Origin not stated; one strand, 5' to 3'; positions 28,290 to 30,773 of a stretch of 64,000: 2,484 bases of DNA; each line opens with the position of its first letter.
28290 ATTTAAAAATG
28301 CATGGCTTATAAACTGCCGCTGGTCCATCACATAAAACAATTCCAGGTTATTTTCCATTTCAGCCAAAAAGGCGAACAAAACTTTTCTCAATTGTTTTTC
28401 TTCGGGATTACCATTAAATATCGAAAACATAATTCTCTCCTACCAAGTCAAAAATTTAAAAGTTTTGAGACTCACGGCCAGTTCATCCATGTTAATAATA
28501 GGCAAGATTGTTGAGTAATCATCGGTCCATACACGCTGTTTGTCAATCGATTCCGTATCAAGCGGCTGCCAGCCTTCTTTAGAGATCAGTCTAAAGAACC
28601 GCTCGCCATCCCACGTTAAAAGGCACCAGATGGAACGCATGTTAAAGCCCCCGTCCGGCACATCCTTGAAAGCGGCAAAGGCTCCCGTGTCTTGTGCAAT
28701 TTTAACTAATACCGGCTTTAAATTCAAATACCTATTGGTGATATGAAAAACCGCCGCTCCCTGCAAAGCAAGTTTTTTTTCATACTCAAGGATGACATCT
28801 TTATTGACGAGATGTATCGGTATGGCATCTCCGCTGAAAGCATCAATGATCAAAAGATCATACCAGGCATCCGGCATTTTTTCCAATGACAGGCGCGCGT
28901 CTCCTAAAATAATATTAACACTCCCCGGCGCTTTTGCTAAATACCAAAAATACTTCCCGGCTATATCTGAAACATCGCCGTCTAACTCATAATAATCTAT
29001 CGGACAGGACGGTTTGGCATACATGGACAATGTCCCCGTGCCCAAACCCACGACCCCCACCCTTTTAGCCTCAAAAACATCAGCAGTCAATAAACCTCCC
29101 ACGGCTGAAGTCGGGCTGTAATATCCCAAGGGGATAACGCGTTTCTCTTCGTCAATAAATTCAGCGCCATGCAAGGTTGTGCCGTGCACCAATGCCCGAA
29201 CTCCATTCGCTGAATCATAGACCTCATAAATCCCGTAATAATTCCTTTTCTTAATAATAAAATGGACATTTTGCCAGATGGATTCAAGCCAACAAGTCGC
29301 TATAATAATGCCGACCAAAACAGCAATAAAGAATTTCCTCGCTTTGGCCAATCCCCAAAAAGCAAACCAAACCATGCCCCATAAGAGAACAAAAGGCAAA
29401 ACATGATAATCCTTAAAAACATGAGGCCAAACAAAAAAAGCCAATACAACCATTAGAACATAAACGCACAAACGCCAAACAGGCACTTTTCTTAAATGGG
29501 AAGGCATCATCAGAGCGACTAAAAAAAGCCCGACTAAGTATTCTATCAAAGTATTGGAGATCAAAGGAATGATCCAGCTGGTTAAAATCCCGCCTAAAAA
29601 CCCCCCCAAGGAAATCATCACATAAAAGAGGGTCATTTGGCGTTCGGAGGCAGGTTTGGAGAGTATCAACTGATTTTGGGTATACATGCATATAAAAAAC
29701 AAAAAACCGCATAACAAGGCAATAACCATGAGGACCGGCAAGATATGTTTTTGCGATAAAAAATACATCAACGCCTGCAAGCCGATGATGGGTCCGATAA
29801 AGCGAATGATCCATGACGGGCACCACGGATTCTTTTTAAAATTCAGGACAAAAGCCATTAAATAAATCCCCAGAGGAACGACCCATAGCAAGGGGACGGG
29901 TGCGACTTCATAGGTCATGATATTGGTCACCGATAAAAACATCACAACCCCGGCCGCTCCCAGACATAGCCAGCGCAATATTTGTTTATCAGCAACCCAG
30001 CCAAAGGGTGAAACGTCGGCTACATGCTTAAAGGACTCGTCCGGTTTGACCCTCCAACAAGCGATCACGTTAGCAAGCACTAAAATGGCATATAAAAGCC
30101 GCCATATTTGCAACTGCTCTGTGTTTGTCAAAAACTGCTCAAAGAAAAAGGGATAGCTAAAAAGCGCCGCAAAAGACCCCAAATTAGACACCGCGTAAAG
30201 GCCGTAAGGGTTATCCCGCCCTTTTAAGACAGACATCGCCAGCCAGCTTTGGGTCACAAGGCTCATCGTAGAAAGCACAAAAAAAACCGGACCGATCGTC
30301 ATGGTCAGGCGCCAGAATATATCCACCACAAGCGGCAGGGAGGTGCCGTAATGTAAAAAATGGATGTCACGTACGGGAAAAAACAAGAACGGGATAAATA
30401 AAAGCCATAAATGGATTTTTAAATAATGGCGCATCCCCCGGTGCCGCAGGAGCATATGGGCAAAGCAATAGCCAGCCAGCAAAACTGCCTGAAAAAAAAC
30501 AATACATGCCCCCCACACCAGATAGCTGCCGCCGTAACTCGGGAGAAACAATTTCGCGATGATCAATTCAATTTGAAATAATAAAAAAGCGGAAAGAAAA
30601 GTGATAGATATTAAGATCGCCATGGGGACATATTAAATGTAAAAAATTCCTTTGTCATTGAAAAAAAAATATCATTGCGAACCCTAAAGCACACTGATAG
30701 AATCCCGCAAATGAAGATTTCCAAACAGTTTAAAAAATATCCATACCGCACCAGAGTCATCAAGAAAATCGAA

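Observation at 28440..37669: Orphan lipid-type cluster: dedicated KAS + ACP + hydrolase + HAD phosphatase + omega-aminotransferase, facing an acyltransferase, a transporter pair and a membrane aminopropyltransferase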

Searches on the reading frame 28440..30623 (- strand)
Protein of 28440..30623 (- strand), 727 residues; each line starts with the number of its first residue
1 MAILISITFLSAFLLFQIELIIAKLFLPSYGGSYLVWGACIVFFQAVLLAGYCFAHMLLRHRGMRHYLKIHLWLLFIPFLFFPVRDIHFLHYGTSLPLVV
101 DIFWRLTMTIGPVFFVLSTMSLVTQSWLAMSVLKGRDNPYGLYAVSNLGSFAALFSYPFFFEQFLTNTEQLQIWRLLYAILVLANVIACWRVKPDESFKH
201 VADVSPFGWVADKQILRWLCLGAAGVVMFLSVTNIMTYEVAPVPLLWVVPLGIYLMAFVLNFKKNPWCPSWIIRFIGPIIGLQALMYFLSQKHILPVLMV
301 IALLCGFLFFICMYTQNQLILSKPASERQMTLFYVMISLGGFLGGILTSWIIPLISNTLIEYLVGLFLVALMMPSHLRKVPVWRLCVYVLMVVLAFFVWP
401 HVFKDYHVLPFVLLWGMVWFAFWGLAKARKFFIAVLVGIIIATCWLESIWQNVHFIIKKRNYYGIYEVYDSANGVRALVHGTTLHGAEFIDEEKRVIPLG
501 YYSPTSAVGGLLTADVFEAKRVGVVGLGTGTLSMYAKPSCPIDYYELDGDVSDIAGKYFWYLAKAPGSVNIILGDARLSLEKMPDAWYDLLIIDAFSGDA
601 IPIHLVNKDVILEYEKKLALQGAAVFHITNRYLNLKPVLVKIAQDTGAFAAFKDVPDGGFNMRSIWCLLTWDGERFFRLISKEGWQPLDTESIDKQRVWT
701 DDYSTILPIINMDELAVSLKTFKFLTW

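Call 3: search_protein_families(library=pfam, proteins=[window:28440-30623:-])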
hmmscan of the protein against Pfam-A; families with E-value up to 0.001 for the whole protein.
window:28440-30623:- (727 aa): 0 families

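Call 4: search_protein_families(library=ncbifam, proteins=[window:28440-30623:-])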
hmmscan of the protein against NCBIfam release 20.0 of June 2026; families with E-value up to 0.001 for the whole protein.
window:28440-30623:- (727 aa): 2 families
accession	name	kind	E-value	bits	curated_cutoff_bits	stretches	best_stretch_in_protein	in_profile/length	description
NF037959.1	MFS_SpdSyn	subfamily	3.9e-13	49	40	1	436-635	193-392/480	fused MFS/spermidine synthase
NF003380.0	PRK04457.1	equivalog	7.3e-06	25.2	304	1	512-628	65-180/265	polyamine aminopropyltransferase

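Call 56: search_protein_families(library=pfam, proteins=[window:28440-30623:-], max_evalue=1)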
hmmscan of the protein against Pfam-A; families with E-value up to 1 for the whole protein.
window:28440-30623:- (727 aa): 0 families
